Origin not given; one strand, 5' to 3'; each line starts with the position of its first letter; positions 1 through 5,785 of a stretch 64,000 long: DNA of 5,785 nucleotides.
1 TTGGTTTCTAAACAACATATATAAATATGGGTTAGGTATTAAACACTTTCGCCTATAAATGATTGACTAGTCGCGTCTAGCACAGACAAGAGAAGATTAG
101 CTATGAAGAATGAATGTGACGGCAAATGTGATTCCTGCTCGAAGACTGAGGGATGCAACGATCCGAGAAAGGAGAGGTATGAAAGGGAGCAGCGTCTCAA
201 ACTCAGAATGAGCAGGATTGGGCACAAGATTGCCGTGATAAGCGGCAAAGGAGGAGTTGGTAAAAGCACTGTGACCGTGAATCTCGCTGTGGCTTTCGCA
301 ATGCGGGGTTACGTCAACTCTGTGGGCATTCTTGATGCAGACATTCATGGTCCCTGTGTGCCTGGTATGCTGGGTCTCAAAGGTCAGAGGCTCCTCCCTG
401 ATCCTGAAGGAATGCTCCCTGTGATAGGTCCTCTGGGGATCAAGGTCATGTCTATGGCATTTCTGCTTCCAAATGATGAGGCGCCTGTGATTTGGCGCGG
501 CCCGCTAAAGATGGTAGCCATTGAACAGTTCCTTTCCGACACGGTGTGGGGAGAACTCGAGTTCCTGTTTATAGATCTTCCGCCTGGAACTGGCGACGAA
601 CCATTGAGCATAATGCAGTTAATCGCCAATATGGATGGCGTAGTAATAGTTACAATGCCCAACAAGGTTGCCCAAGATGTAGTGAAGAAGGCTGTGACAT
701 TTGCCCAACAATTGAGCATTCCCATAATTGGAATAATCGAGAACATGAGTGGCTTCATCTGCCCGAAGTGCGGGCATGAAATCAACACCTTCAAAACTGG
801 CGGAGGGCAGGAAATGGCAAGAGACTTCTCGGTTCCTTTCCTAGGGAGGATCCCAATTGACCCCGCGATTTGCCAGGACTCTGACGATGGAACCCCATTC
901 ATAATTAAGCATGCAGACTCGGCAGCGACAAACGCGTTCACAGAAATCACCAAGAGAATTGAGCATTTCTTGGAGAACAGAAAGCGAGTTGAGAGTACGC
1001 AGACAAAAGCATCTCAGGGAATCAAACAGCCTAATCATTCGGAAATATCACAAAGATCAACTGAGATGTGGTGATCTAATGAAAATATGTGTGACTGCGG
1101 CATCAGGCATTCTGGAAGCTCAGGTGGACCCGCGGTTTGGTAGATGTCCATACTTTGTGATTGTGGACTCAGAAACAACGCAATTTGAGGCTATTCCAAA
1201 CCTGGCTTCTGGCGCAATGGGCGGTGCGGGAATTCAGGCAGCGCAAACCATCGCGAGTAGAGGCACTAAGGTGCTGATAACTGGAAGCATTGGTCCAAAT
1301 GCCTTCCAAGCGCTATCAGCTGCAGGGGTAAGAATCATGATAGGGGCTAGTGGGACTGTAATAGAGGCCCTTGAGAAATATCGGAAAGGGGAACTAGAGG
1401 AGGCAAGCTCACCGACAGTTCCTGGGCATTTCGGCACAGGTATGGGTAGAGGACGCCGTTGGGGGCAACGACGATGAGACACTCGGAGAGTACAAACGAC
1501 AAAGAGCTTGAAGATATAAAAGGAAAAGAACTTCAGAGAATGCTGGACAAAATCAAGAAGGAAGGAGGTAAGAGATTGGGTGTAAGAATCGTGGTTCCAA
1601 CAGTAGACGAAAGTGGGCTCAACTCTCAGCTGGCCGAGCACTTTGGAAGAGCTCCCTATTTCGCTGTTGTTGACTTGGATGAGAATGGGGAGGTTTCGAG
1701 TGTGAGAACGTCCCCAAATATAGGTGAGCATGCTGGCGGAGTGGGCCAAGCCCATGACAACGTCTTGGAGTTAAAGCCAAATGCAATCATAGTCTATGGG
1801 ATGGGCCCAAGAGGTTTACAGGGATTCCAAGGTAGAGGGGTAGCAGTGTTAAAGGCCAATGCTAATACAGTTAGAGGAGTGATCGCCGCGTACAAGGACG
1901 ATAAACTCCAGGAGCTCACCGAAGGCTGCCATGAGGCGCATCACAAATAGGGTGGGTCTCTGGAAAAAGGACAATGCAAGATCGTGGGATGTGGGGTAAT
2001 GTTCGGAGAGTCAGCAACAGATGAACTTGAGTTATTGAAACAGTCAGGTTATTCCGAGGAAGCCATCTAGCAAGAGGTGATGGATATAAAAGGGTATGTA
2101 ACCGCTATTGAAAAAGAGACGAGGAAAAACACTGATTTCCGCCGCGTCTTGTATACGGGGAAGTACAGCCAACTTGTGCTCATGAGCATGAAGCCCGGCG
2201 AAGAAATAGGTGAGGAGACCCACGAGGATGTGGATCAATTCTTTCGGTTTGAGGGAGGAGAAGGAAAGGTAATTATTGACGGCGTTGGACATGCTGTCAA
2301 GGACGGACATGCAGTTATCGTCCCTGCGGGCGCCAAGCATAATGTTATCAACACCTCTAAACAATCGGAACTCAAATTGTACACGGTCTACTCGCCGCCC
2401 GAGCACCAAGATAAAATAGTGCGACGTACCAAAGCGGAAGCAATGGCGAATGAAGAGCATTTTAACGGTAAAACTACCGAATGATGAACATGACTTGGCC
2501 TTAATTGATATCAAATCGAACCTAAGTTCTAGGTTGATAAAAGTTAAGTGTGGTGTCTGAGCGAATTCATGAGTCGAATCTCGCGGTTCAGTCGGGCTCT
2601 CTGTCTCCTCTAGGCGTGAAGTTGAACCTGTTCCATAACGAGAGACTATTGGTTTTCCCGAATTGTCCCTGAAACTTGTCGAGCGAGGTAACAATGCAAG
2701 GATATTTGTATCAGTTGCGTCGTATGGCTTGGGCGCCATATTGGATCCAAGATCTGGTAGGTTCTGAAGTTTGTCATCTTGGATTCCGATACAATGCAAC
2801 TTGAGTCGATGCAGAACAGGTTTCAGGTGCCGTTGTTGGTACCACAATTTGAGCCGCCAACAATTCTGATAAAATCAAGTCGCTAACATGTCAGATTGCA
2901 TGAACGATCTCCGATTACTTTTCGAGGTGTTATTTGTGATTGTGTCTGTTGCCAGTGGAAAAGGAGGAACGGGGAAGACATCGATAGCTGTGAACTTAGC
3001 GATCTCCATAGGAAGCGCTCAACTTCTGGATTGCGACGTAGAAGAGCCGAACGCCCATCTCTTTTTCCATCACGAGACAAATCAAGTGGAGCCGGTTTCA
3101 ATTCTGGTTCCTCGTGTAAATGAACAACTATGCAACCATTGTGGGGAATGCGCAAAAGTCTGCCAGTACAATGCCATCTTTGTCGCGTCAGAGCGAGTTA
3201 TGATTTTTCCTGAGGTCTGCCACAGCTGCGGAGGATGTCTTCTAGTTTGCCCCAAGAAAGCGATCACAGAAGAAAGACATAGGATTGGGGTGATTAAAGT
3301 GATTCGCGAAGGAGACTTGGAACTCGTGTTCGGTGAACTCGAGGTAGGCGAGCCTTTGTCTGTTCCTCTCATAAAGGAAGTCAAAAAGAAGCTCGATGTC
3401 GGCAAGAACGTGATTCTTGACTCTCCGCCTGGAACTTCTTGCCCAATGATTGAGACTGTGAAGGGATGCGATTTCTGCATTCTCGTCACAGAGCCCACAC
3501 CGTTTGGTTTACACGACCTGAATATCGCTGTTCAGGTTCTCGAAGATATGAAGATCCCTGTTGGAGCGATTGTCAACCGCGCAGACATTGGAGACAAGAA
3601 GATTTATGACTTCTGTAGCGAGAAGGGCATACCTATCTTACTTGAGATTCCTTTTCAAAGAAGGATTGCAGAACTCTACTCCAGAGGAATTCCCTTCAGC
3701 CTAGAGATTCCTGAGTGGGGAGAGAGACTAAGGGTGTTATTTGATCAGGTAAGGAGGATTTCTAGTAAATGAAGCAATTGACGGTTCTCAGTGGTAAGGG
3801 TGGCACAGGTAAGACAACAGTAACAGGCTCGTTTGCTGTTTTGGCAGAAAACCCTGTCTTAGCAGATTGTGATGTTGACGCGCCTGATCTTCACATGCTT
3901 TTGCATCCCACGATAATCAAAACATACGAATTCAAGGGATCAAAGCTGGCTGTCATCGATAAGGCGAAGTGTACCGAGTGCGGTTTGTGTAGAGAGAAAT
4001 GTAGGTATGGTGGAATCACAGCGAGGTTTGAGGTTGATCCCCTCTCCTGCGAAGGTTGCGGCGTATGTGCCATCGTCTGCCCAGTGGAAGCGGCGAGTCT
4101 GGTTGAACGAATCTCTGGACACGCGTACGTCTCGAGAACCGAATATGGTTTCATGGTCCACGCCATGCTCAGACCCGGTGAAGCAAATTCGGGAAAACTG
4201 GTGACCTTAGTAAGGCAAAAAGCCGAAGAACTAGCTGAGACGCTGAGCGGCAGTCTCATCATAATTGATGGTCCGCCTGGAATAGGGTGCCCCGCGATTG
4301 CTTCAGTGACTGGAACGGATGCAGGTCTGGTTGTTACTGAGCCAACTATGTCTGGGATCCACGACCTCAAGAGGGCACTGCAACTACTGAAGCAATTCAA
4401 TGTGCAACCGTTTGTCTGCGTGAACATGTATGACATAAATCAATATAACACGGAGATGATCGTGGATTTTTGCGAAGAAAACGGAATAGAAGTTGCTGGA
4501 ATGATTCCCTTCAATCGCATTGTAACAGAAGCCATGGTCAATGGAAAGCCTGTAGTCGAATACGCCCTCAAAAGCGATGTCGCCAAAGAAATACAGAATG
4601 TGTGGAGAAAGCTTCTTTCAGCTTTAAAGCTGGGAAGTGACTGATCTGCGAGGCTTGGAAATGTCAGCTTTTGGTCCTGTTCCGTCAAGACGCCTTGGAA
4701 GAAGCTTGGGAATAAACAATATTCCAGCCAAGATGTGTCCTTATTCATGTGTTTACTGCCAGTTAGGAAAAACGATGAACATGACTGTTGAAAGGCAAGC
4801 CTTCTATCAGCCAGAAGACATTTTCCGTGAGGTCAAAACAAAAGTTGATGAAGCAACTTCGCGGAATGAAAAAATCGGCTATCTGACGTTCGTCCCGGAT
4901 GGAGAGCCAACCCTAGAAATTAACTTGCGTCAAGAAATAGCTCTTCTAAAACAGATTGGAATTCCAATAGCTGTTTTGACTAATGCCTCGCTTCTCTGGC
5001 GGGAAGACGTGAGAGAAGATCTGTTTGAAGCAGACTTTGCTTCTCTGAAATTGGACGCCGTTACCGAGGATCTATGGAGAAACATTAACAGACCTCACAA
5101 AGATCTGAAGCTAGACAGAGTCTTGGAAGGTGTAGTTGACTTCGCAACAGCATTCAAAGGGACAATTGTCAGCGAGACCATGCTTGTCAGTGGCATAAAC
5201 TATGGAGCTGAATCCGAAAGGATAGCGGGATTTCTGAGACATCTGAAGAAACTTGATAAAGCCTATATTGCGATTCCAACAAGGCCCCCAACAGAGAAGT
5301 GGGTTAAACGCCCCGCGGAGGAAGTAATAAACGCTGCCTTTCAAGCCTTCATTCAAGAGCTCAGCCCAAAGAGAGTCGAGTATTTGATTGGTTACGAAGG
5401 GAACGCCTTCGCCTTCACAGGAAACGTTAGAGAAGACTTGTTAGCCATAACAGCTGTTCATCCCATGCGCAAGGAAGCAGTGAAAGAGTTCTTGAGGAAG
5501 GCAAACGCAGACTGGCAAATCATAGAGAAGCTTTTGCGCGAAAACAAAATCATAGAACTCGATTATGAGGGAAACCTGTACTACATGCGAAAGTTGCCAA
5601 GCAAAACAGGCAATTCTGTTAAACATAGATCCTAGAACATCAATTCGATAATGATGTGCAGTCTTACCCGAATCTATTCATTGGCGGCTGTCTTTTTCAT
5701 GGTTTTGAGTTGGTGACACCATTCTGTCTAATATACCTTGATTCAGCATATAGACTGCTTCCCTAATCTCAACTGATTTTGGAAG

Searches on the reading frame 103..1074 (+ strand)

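Call 60: search_protein_families(library=pfam, proteins=[window:103-1074:+], max_evalue=0.00001)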
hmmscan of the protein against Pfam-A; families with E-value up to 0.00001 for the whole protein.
window:103-1074:+ (323 aa): 3 families
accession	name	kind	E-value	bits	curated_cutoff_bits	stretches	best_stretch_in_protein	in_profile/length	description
PF10609.15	ParA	-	1.3e-95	319.9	27.1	1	39-286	2-245/246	NUBPL iron-transfer P-loop NTPase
PF01656.29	CbiA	-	1.4e-11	44.9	25.4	1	43-264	1-123/125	CobQ/CobB/MinD/ParA nucleotide binding domain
PF13614.12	AAA_31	-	2e-06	28.3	27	0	42-80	3-39/177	AAA domain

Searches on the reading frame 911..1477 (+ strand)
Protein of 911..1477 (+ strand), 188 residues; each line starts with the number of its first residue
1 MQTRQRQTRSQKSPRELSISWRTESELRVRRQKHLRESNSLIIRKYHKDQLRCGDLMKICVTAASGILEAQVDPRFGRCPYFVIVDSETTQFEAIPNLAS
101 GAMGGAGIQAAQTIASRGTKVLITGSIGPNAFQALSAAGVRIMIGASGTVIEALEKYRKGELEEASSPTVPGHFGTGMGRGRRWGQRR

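Call 72: search_protein_families(library=pfam, proteins=[window:911-1477:+], max_evalue=0.0001)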
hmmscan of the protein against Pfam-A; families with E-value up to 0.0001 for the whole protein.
window:911-1477:+ (188 aa): 1 family
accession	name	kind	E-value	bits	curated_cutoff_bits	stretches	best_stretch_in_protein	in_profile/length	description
PF02579.22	Nitro_FeMo-Co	-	4e-25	88.4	26.3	1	69-159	2-94/94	Dinitrogenase iron-molybdenum cofactor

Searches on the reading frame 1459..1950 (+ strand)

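Call 72: search_protein_families(library=pfam, proteins=[window:1459-1950:+], max_evalue=0.0001)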
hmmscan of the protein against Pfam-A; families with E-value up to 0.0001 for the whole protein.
window:1459-1950:+ (163 aa): 1 family
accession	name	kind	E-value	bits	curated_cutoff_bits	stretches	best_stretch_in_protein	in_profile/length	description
PF02579.22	Nitro_FeMo-Co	-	1.5e-15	57.7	26.3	1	55-146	2-93/94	Dinitrogenase iron-molybdenum cofactor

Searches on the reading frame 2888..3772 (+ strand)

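Call 60: search_protein_families(library=pfam, proteins=[window:2888-3772:+], max_evalue=0.00001)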
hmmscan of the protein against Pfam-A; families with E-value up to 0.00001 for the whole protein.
window:2888-3772:+ (294 aa): 11 families
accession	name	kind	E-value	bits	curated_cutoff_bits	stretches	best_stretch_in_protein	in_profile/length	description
PF10609.15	ParA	-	5.4e-15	55.9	27.1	1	18-78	5-70/246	NUBPL iron-transfer P-loop NTPase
PF01656.29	CbiA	-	3.2e-13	50.2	25.4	1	20-270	2-125/125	CobQ/CobB/MinD/ParA nucleotide binding domain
PF00037.32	Fer4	-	1.9e-09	37.4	21.1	1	76-97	2-23/24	4Fe-4S binding domain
PF12837.12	Fer4_6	-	7.4e-08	32.4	25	1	74-97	1-24/24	4Fe-4S binding domain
PF12838.12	Fer4_7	-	8.7e-08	33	27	1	82-125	2-52/52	4Fe-4S dicluster domain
PF13237.11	Fer4_10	-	4.6e-07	30.1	25.5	1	76-122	3-53/53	4Fe-4S dicluster domain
PF14697.11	Fer4_21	-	2.2e-06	28.1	35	1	76-127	2-58/59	4Fe-4S dicluster domain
PF13484.11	Fer4_16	-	2.7e-06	28.5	30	0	111-131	2-22/66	4Fe-4S double cluster binding domain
PF13187.11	Fer4_9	-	2.9e-06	27.6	27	0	82-126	2-52/52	4Fe-4S dicluster domain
PF25160.1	LdpA_Fe-S-bd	-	4.2e-06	26.9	27.6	0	104-130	21-47/49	LdpA Fe-S cluster-binding domain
PF13614.12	AAA_31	-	7e-06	26.5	27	0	18-44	3-29/177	AAA domain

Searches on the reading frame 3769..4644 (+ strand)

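Call 60: search_protein_families(library=pfam, proteins=[window:3769-4644:+], max_evalue=0.00001)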
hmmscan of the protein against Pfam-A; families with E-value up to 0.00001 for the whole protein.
window:3769-4644:+ (291 aa): 8 families
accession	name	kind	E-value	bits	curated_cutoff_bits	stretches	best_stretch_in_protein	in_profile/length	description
PF10609.15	ParA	-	2.5e-13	50.5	27.1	1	164-282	115-245/246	NUBPL iron-transfer P-loop NTPase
PF01656.29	CbiA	-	6.8e-12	45.9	25.4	1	5-262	2-125/125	CobQ/CobB/MinD/ParA nucleotide binding domain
PF00037.32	Fer4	-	7.7e-11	41.8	21.1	1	88-108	2-22/24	4Fe-4S binding domain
PF12837.12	Fer4_6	-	1.5e-07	31.5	25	0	87-108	2-23/24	4Fe-4S binding domain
PF12838.12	Fer4_7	-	9.7e-07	29.6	27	0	67-108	1-52/52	4Fe-4S dicluster domain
PF12797.12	Fer4_2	-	1.1e-06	28.7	24.5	0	87-106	3-22/22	4Fe-4S binding domain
PF14697.11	Fer4_21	-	4.8e-06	27.1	35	0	61-107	1-54/59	4Fe-4S dicluster domain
PF13237.11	Fer4_10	-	9e-06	26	25.5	0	62-105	3-53/53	4Fe-4S dicluster domain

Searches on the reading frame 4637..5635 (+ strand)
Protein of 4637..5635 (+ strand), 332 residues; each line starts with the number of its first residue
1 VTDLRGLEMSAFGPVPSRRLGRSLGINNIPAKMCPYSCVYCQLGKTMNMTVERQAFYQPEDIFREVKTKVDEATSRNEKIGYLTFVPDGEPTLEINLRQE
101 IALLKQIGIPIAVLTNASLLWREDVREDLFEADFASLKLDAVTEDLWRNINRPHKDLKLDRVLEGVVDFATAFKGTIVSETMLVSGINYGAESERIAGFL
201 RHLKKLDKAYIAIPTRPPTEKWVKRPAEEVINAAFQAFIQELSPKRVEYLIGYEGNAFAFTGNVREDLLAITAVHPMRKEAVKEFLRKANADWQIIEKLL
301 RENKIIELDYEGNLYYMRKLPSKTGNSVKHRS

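Call 60: search_protein_families(library=pfam, proteins=[window:4637-5635:+], max_evalue=0.00001)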
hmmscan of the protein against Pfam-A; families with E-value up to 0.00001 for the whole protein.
window:4637-5635:+ (332 aa): 1 family
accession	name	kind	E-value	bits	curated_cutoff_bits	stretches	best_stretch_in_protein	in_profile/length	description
PF04055.27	Radical_SAM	-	1.7e-12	48.3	29.5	1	30-189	3-156/166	Radical SAM superfamily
